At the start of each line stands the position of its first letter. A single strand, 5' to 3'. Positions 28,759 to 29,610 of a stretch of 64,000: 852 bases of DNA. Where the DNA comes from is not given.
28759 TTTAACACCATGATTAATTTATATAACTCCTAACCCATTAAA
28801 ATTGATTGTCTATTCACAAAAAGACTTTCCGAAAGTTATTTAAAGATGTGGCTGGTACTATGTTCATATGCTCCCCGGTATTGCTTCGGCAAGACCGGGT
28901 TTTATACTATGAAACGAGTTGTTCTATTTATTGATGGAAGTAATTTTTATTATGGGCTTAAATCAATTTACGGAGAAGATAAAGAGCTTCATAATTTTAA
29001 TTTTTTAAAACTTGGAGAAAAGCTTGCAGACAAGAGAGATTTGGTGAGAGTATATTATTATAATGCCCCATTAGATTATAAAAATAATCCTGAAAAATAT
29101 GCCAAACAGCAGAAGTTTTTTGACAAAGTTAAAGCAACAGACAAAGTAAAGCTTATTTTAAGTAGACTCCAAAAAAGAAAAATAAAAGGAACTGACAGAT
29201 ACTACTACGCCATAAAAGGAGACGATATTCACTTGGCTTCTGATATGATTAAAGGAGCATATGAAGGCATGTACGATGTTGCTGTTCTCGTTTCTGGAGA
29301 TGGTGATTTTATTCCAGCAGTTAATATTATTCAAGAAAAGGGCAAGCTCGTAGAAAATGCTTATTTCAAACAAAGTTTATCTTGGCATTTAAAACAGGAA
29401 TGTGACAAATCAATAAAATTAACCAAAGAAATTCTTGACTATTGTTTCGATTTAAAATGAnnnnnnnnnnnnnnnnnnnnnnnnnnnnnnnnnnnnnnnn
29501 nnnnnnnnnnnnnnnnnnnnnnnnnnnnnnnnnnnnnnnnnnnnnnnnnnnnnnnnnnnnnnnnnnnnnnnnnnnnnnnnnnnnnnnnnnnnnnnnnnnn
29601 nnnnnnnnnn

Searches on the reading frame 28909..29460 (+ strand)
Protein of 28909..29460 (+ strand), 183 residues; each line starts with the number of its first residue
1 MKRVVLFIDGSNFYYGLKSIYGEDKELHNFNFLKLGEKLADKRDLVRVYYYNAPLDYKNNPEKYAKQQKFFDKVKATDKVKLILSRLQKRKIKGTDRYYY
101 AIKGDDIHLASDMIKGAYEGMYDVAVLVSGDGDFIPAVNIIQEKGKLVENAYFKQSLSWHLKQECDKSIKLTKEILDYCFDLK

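Call 7: search_protein_families(library=pfam, proteins=[window:28909-29460:+], max_evalue=0.01)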
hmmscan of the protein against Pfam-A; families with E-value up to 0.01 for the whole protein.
window:28909-29460:+ (183 aa): 1 family
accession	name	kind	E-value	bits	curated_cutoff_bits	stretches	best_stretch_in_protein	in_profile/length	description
PF01936.24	NYN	-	1.2e-24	87.9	24.2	1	3-171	1-144/145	NYN domain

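Call 15: find_encoding_contigs(protein=window:28909-29460:+, flank=3000, max_places=6)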
Protein window:28909-29460:+ (183 aa): 23 contigs read that carry it; 6 places shown.
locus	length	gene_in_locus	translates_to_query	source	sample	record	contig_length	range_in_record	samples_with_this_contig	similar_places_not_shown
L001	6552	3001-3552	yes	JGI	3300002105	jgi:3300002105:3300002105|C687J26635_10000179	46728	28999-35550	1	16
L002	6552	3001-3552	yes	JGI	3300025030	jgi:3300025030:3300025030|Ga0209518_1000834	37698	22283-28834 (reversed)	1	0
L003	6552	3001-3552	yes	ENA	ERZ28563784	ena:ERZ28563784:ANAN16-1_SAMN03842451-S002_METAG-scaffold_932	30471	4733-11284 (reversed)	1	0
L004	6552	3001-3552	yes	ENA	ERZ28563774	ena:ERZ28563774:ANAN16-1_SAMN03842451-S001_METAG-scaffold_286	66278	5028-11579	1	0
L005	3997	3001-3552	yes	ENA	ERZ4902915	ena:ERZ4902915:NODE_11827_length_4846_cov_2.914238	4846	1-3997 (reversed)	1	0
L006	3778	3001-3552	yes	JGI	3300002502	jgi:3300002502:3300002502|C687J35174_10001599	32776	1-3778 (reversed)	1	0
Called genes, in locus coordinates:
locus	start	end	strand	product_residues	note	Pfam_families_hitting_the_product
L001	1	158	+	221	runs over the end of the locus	PF18306:LDcluster4, PF03641:Lysine_decarbox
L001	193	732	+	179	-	PF01936:NYN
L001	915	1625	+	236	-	PF01182:Glucosamine_iso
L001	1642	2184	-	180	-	PF04073:tRNA_edit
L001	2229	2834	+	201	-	PF02585:PIG-L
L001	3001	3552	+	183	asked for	PF01936:NYN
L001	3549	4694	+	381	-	PF20706:GT4-conflict, PF00534:Glycos_transf_1, PF13692:Glyco_trans_1_4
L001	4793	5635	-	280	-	PF02445:NadA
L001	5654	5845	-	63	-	-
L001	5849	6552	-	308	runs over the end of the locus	PF13489:Methyltransf_23, PF01209:Ubie_methyltran (faint), PF06325:PrmA (weak), PF08241:Methyltransf_11 (weak), PF08242:Methyltransf_12, PF13649:Methyltransf_25, PF13847:Methyltransf_31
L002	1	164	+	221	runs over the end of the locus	PF18306:LDcluster4, PF03641:Lysine_decarbox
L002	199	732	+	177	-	PF01936:NYN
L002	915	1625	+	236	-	PF01182:Glucosamine_iso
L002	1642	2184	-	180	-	PF04073:tRNA_edit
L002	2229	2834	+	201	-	PF02585:PIG-L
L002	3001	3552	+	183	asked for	PF01936:NYN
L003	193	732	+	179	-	PF01936:NYN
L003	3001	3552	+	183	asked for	PF01936:NYN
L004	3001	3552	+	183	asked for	PF01936:NYN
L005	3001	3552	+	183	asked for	PF01936:NYN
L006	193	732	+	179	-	PF01936:NYN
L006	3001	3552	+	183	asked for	PF01936:NYN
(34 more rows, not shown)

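Call 16: find_homologous_proteins(query=A1, max_evalue=1e-10)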
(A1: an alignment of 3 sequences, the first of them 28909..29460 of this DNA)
Query A1 (3 sequences) (183 aa, profile of the alignment): 2903 proteins with E <= 1e-10 among 7341 candidates; the best 120 are listed.
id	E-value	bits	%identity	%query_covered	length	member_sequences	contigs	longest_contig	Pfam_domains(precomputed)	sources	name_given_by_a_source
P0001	1.7e-85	303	100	100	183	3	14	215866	PF01936.25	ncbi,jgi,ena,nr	ncbi:NYN domain-containing protein [Candidatus Pacearchaeota archaeon]|nr:NYN domain-containing prot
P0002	2.0e-80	287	92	99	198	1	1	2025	PF01936.25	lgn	-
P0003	5.9e-80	285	91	99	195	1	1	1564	PF01936.25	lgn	-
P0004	1.8e-78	280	87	99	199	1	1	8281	PF01936.25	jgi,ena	-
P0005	2.0e-78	280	88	99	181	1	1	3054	PF01936.25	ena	-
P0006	2.4e-78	280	86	99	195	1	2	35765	PF01936.25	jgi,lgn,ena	-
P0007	5.0e-78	279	77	99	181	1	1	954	PF01936.25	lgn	-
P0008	3.5e-77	276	26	98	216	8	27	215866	PF01936.25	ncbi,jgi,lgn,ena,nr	ncbi:NYN domain-containing protein [Candidatus Pacearchaeota archaeon]|nr:NYN domain-containing prot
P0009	6.0e-77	275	81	99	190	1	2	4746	PF01936.25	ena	-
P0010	2.1e-76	274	45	96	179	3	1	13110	PF01936.25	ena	-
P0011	2.5e-76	273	76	99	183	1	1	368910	PF01936.25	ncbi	-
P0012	5.8e-76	272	83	99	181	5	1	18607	PF01936.25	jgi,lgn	jgi:uncharacterized LabA/DUF88 family protein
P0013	1.2e-75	271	82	99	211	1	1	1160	PF01936.25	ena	-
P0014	1.3e-75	271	78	99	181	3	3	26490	PF01936.25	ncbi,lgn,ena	ncbi:MAG: NYN domain-containing protein [Nanoarchaeota archaeon]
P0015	1.5e-75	271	81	99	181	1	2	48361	PF01936.25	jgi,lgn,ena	jgi:uncharacterized LabA/DUF88 family protein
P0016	3.1e-75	270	74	100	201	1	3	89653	PF01936.25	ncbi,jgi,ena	-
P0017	3.2e-75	270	87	99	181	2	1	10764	PF01936.25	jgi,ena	-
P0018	7.5e-75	269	77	99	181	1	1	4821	PF01936.25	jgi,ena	-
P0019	7.9e-75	269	77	99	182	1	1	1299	PF01936.25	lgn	-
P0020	8.1e-75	268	77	98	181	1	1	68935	PF01936.25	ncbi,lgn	-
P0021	1.1e-74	268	75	99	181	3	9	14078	PF01936.25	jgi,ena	-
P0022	1.5e-74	268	77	98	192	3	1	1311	PF01936.25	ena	-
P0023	1.8e-74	267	78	99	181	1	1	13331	PF01936.25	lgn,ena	-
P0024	1.9e-74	267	73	99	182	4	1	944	PF01936.25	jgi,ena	-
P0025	2.1e-74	267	73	99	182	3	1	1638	PF01936.25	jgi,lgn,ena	-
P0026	2.1e-74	267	80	99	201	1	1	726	PF01936.25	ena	-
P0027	2.5e-74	267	77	99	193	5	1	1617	PF01936.25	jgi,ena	-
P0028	3.2e-74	267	82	99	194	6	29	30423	PF01936.25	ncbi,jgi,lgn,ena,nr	ncbi:NYN domain-containing protein [Candidatus Pacearchaeota archaeon]|nr:NYN domain-containing prot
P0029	1.3e-73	265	71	99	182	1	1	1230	PF01936.25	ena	-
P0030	1.3e-73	265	73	99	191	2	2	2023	PF01936.25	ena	-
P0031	1.4e-73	264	73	99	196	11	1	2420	PF01936.25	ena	-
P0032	2.6e-73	264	71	99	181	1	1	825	PF01936.25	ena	-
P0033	4.3e-73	263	75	99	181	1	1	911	PF01936.25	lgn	-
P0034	4.8e-73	263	70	99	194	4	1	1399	PF01936.25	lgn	-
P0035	6.2e-73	262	77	99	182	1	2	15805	PF01936.25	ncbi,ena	-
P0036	7.5e-73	262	76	99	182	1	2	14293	PF01936.25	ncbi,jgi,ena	-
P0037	7.9e-73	262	76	99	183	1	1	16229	PF01936.25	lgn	-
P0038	1.1e-72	262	69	99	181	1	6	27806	PF01936.25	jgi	-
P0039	1.2e-72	261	73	99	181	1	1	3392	PF01936.25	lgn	-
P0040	1.2e-72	261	77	99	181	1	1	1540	PF01936.25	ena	-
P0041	4.2e-72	260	69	99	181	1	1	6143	PF01936.25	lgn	-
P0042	5.0e-72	259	72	99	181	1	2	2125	PF01936.25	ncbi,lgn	ncbi:MAG: NYN domain-containing protein [archaeon]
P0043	5.2e-72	259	76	99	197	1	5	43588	PF01936.25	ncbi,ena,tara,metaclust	tara:strand:- start:9771 stop:10364 length:594 start_codon:yes stop_codon:yes gene_type:complete|met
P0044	1.0e-71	258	76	99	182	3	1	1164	PF01936.25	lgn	-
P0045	2.3e-71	257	71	99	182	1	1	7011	PF01936.25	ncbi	-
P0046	3.0e-71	257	66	99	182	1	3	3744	PF01936.25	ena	-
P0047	3.8e-71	257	73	99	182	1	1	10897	PF01936.25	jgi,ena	-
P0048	4.2e-71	256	75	98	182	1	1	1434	PF01936.25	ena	-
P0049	9.9e-71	255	70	99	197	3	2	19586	PF01936.25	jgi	-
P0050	1.1e-70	255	68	99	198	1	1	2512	PF01936.25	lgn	-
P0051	2.4e-70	254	70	99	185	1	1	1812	PF01936.25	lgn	-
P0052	4.5e-70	253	73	99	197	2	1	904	PF01936.25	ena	-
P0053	4.6e-70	253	76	99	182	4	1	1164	PF01936.25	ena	-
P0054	7.5e-70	252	66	99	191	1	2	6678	PF01936.25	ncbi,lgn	-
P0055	1.4e-69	251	71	99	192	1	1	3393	PF01936.25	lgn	-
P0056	1.6e-69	251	72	99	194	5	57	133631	PF01936.25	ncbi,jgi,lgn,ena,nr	ncbi:MAG TPA: NYN domain-containing protein [Nanoarchaeota archaeon]|nr:MAG: hypothetical protein QT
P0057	1.7e-69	251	25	98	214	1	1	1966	PF01936.25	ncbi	-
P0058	1.7e-69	251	65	99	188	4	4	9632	PF01936.25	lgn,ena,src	-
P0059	1.9e-69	251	67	98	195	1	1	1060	PF01936.25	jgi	-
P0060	2.2e-69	251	25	98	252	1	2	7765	PF01936.25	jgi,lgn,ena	-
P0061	2.6e-69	251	27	98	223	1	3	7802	PF01936.25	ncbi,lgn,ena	ncbi:MAG: NYN domain-containing protein [Nanoarchaeota archaeon]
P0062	3.3e-69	250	69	99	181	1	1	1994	PF01936.25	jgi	jgi:uncharacterized LabA/DUF88 family protein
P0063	4.3e-69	250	26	98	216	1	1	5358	PF01936.25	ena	-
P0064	4.3e-69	250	27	97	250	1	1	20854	PF01936.25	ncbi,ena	-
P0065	4.7e-69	250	25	98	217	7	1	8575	PF01936.25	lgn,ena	-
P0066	6.9e-69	249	75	99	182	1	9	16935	PF01936.25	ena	-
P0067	6.9e-69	249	68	98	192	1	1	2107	PF01936.25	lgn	-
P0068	7.7e-69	249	48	92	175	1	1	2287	PF01936.25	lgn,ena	-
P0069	1.0e-68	249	25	98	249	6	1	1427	PF01936.25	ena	-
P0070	1.2e-68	248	69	97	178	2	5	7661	PF01936.25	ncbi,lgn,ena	-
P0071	2.2e-68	248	69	100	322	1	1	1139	PF01936.25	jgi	-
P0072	3.5e-68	247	67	98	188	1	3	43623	PF01936.25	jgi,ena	-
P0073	5.6e-68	246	49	92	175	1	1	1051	PF01936.25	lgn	-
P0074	6.7e-68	246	26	98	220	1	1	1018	PF01936.25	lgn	-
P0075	8.1e-68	246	50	82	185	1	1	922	PF01936.25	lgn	-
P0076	1.5e-67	245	26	98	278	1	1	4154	PF01936.25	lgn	-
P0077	2.1e-67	244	26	98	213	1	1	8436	PF01936.25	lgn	-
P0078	2.2e-67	244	49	92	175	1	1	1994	PF01936.25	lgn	-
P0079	3.7e-67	244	67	99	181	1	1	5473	PF01936.25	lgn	-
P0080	8.0e-67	242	70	99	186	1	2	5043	PF01936.25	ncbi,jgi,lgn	-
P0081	1.1e-66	242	27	98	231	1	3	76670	PF01936.25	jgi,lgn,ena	-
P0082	1.2e-66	242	27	98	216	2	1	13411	PF01936.25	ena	-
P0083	1.2e-66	242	28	98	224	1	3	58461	PF01936.25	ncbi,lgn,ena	-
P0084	1.4e-66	242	26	98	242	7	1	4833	PF01936.25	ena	-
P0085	1.6e-66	241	28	98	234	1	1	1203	PF01936.25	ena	-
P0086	1.8e-66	241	25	98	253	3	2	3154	PF01936.25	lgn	-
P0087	3.0e-66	241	28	98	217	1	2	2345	PF01936.25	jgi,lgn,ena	-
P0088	3.0e-66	241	28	98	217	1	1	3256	PF01936.25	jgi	-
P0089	3.4e-66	240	27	98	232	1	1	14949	PF01936.25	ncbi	-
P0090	3.4e-66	240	47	83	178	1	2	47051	PF01936.25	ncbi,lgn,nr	ncbi:MAG: NYN domain-containing protein [Candidatus Nanoarchaeia archaeon]|nr:NYN domain-containing 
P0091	3.7e-66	240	28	98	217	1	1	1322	PF01936.25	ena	-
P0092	3.7e-66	240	28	98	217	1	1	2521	PF01936.25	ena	-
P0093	4.5e-66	240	28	98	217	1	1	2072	PF01936.25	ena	-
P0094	4.6e-66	240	78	85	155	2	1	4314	PF01936.25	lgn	-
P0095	5.3e-66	240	27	98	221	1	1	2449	PF01936.25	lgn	-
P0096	5.3e-66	240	61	99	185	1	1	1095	PF01936.25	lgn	-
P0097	6.4e-66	240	24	96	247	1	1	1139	PF01936.25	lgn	-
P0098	8.0e-66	239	27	99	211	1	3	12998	PF01936.25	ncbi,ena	ncbi:MAG: NYN domain-containing protein [Nanoarchaeota archaeon]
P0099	8.3e-66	239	26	98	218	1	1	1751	PF01936.25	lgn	-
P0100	9.2e-66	239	27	98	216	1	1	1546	PF01936.25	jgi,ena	-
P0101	1.2e-65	239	28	98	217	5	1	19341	PF01936.25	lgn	-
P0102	1.4e-65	238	29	98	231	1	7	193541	PF01936.25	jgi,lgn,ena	jgi:uncharacterized LabA/DUF88 family protein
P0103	2.9e-65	237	25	98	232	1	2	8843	PF01936.25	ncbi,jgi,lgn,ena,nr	ncbi:MAG: NYN domain-containing protein [Nanoarchaeota archaeon]|nr:NYN domain-containing protein [N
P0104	3.0e-65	237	25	98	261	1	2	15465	PF01936.25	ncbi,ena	-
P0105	4.9e-65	237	27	98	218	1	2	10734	PF01936.25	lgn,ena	-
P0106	5.1e-65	237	25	98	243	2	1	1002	PF01936.25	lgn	-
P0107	5.8e-65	236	25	98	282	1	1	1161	PF01936.25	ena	-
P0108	6.1e-65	236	25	98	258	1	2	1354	PF01936.25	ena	-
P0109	8.1e-65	236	27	98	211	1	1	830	PF01936.25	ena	-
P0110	1.1e-64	236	28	98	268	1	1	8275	PF01936.25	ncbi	-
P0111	1.1e-64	235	25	97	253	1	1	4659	PF01936.25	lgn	-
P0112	1.5e-64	235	27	98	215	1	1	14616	PF01936.25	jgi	jgi:uncharacterized LabA/DUF88 family protein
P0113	2.1e-64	235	26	98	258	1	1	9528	PF01936.25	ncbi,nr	ncbi:NYN domain-containing protein [Candidatus Pacearchaeota archaeon]|nr:NYN domain-containing prot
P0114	3.2e-64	234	55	98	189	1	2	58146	PF01936.25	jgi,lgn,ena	-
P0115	3.9e-64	234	44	43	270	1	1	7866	PF01936.25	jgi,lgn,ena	-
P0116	5.1e-64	233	27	98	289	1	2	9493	PF01936.25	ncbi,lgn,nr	ncbi:MAG: NYN domain-containing protein [Nanoarchaeota archaeon]|nr:NYN domain-containing protein [N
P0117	8.1e-64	233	27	97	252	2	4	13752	PF01936.25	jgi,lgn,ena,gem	-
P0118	8.3e-64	233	25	98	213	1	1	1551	PF01936.25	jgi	jgi:uncharacterized LabA/DUF88 family protein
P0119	8.5e-64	233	25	83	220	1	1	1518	PF01936.25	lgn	-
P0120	1.3e-63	232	29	98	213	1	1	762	PF01936.25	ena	-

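Call 17: find_related_loci(query=A1, collection=genome_contigs, flank=1500)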
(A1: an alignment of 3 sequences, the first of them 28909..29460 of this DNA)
Query A1 (183 aa) in genome_contigs; peptide patterns used: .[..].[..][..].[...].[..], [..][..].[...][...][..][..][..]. (x = any residue, [..] = any of these).
600 stretches matched a pattern (row limit reached: there are more); 532 encode a relative of the query (tblastn E <= 1e-3); the best 80 are kept; 80 distinct loci.
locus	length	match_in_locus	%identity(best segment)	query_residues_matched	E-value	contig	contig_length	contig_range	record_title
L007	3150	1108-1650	78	1-181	3e-98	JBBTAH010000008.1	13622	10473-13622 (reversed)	MAG: Nanoarchaeota archaeon isolate H51-bin044_1 H51_bin044_1_000000000009, whole genome shotgun sequence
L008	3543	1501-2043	77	1-180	6e-95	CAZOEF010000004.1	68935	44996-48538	MAG TPA_asm: Candidatus Woesearchaeota archaeon isolate SRP263527_co2_228 genome assembly, contig: NODE_241_length_68935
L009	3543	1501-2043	76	1-181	1e-93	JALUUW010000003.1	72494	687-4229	MAG: Candidatus Pacearchaeota archaeon isolate 128-326_metabat1_scaf2bin.051 128-326_scaffold_115_c1, whole genome shotg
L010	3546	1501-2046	71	1-181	8e-87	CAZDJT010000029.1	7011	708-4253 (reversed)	MAG TPA_asm: Candidatus Woesearchaeota archaeon isolate ERP125453_co1_525 genome assembly, contig: NODE_13635_length_701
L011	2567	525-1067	70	1-181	1e-85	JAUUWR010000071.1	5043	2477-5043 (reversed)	MAG: bacterium isolate CSMAG_44 CSMAG_44_k141_116537_length_5043_cov_6.0000, whole genome shotgun sequence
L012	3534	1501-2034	53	3-180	2e-63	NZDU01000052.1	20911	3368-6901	MAG: Candidatus Pacearchaeota archaeon isolate ARS103 83437, whole genome shotgun sequence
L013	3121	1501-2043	52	1-181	2e-62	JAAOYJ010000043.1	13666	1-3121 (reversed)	Candidatus Pacearchaeota archaeon isolate DPANNHV_H1.bin.34 k83_3082286, whole genome shotgun sequence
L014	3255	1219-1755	54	2-180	4e-60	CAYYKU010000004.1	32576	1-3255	MAG TPA_asm: Candidatus Woesearchaeota archaeon isolate SRP178699_co1_25 genome assembly, contig: NODE_1394_length_32576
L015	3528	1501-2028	57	1-180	4e-60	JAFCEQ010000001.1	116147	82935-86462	Candidatus Parvarchaeota archaeon isolate Meg22_1214_Bin_175 Meg22_1214_Bin_175_scaffold_439, whole genome shotgun seque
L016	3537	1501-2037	56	1-181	3e-60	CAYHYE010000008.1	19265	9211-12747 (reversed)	MAG TPA_asm: Candidatus Woesearchaeota archaeon isolate ERP119705_co17_292 genome assembly, contig: NODE_3508_length_192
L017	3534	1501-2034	53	2-181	9e-60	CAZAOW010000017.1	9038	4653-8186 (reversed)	MAG TPA_asm: Candidatus Woesearchaeota archaeon isolate SRP050083_co1_302 genome assembly, contig: NODE_3861_length_9038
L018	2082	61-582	54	2-181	3e-58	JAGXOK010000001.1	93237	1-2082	Candidatus Aenigmarchaeota archaeon LH_S6 NODE_1_length_93237_cov_283.759342, whole genome shotgun sequence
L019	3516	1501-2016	52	2-179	3e-58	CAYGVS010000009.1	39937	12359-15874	MAG TPA_asm: uncultured archaeon isolate ERP119294_co1_457 genome assembly, contig: NODE_1066_length_39937_cov_7.850484,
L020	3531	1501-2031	51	1-177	3e-58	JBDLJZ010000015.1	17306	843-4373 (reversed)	MAG: Nanoarchaeota archaeon isolate MAG119 MAG119_15, whole genome shotgun sequence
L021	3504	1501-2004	55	3-176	5e-58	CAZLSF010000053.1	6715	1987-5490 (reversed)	MAG TPA_asm: uncultured archaeon isolate binchicken_co357_127 genome assembly, contig: NODE_6186_length_6715_cov_4.89294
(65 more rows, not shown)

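Call 30: search_protein_families(library=padloc, proteins=[window:28909-29460:+], max_evalue=0.01)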
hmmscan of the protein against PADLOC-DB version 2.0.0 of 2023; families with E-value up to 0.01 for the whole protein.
window:28909-29460:+ (183 aa): 2 families
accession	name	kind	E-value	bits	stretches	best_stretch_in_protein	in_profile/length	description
PDLC04163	HEC-09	-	1.1e-22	78.7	1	1-167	1-170/203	-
PDLC01154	NYN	-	1.1e-10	39.4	1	101-171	227-295/310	"LabA-like protein, NYN family nuclease"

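Call 31: search_protein_families(library=ncbifam, proteins=[window:28909-29460:+], max_evalue=0.01)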
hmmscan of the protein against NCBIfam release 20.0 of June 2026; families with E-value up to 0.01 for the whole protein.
window:28909-29460:+ (183 aa): 2 families
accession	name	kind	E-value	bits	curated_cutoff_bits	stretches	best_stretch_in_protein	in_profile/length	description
TIGR00288.1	TIGR00288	hypoth_equivalog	8.9e-05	22.4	178.45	1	106-174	90-158/160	TIGR00288 family NYN domain-containing protein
TIGR01932.1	hflC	equivalog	0.0025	16.7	134.4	1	62-117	67-122/318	protease modulator HflC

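Call 32: search_solved_structures(query=A1, max_evalue=0.01)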
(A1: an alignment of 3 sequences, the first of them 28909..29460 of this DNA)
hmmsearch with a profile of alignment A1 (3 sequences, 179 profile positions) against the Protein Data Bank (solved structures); distinct sequences matched with E-value up to 0.01: 1.
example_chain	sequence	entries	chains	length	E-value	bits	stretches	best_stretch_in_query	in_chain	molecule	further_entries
2qip_A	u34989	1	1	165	7.3e-07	32.4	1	2-169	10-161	Protein of unknown function VPA0982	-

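Call 54: find_encoding_contigs(protein=P0110, flank=1500, max_places=1)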
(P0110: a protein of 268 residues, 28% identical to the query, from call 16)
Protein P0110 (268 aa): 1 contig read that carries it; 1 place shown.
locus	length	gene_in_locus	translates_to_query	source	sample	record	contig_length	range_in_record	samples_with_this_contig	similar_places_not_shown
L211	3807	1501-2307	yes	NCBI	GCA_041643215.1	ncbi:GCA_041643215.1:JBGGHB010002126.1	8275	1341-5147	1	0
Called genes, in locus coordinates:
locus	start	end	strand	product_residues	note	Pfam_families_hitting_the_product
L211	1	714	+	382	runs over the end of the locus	PF01420:Methylase_S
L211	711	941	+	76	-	-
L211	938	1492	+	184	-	-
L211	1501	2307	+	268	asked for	PF01936:NYN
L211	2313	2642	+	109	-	PF11535:Calci_bind_CcbP (faint)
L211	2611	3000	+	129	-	-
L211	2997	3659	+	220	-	-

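Call 55: find_encoding_contigs(protein=P0113, flank=1500, max_places=1)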
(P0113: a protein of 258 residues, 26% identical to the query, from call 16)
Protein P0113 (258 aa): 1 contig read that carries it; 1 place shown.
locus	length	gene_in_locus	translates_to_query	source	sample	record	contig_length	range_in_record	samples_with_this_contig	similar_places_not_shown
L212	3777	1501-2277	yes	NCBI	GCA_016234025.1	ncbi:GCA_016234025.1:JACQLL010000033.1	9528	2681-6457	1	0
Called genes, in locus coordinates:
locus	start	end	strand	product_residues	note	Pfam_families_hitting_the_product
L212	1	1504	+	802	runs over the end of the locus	-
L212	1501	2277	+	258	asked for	PF01936:NYN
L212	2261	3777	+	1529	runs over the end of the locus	PF13385:Laminin_G_3, PF02210:Laminin_G_2 (faint), PF13385:Laminin_G_3, PF13620:CarboxypepD_reg (faint)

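Call 56: find_encoding_contigs(protein=P0103, flank=1500, max_places=1)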
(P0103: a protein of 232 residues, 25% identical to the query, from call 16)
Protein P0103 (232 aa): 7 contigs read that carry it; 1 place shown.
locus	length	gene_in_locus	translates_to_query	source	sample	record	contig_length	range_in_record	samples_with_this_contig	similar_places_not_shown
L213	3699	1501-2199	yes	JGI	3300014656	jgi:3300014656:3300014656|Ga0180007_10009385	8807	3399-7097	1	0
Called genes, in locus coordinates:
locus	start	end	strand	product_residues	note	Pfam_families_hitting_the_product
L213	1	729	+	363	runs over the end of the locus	PF01207:Dus, PF01180:DHO_dh (faint)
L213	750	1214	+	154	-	-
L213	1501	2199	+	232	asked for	PF01936:NYN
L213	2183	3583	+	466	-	PF01921:tRNA-synt_1f (faint), PF01406:tRNA-synt_1e, PF09334:tRNA-synt_1g (weak)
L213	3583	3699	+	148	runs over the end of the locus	PF10706:Aminoglyc_resit (faint)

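Call 57: find_encoding_contigs(protein=P0102, flank=1500, max_places=1)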
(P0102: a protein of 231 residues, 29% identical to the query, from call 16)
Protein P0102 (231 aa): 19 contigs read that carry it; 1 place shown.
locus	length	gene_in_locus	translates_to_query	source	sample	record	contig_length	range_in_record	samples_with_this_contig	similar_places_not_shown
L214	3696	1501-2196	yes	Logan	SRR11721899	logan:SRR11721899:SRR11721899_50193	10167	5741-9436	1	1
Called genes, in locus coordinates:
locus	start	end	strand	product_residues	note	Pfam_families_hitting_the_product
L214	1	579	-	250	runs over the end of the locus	PF00106:adh_short, PF08659:KR, PF13561:adh_short_C2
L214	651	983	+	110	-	PF01050:MannoseP_isomer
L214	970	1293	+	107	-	-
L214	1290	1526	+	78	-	-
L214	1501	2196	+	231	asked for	PF01936:NYN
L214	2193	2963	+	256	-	PF00480:ROK, PF02685:Glucokinase (faint), PF00480:ROK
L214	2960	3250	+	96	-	-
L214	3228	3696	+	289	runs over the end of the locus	PF00288:GHMP_kinases_N (weak), PF08544:GHMP_kinases_C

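Call 58: find_encoding_contigs(protein=P0081, flank=1500, max_places=1)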
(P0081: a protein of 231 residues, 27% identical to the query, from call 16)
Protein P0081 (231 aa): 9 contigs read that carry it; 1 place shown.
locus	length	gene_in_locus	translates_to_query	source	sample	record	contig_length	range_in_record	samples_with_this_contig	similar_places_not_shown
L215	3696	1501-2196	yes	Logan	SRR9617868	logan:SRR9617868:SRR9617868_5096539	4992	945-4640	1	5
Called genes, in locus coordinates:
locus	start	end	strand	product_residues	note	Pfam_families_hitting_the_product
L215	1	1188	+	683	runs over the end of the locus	-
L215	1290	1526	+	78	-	-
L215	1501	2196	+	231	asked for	PF01936:NYN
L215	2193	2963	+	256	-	PF00480:ROK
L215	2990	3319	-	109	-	-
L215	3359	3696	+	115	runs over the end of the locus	-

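Call 59: find_encoding_contigs(protein=P0117, flank=1500, max_places=1)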
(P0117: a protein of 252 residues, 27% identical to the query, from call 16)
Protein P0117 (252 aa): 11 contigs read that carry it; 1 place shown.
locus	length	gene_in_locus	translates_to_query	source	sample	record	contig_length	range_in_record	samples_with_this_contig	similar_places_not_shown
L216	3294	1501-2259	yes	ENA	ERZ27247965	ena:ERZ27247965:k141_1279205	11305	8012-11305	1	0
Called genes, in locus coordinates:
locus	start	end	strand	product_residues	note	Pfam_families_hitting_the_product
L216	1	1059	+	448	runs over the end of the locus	-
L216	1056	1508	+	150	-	-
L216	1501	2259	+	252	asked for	PF01936:NYN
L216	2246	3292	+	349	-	?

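Call 71: search_dna_similar(query=window:28909-29460:+, collection=plasmids, mode=protein, max_evalue=1e-8, max_rows=25)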
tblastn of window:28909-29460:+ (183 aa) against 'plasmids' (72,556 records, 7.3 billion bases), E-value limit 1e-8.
Records with a match: 2; places in all: 2; records where one place covers at least 80% of the query: 2.
Best place of each record, by identity: <60% 2.
By first word of the organism name: Carboxydocella 1; Streptomyces 1.
By predicted mobility (MOB-suite, as given by PLSDB): mobilizable 1; non-mobilizable 1.
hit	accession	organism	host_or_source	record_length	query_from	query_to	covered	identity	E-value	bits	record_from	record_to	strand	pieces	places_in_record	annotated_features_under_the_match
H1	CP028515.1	Carboxydocella thermautotrophica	environmental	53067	1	166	91%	30.4%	7e-13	73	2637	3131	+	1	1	Uncharacterized conserved protein, LabA/DUF88 family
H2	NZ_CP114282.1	Streptomyces aurantiacus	cell culture,Gobi habitat soil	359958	4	163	87%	28.1%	5e-11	67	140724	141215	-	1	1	NYN domain-containing protein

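Call 72: search_dna_similar(query=window:28909-29460:+, collection=phages, mode=protein, max_evalue=0.000001, max_rows=15)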
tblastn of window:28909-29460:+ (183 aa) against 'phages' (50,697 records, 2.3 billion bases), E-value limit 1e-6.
Records with a match: 1; places in all: 1; records where one place covers at least 80% of the query: 0.
Best place of each record, by identity: <60% 1.
By first word of the organism name: Bacteriophage 1.
By host as written in the record: - 1.
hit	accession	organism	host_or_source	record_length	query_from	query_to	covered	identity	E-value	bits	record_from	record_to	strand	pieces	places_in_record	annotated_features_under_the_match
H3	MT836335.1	Bacteriophage sp.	human fecal samples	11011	2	147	80%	34.6%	7e-13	71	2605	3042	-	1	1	record has no annotation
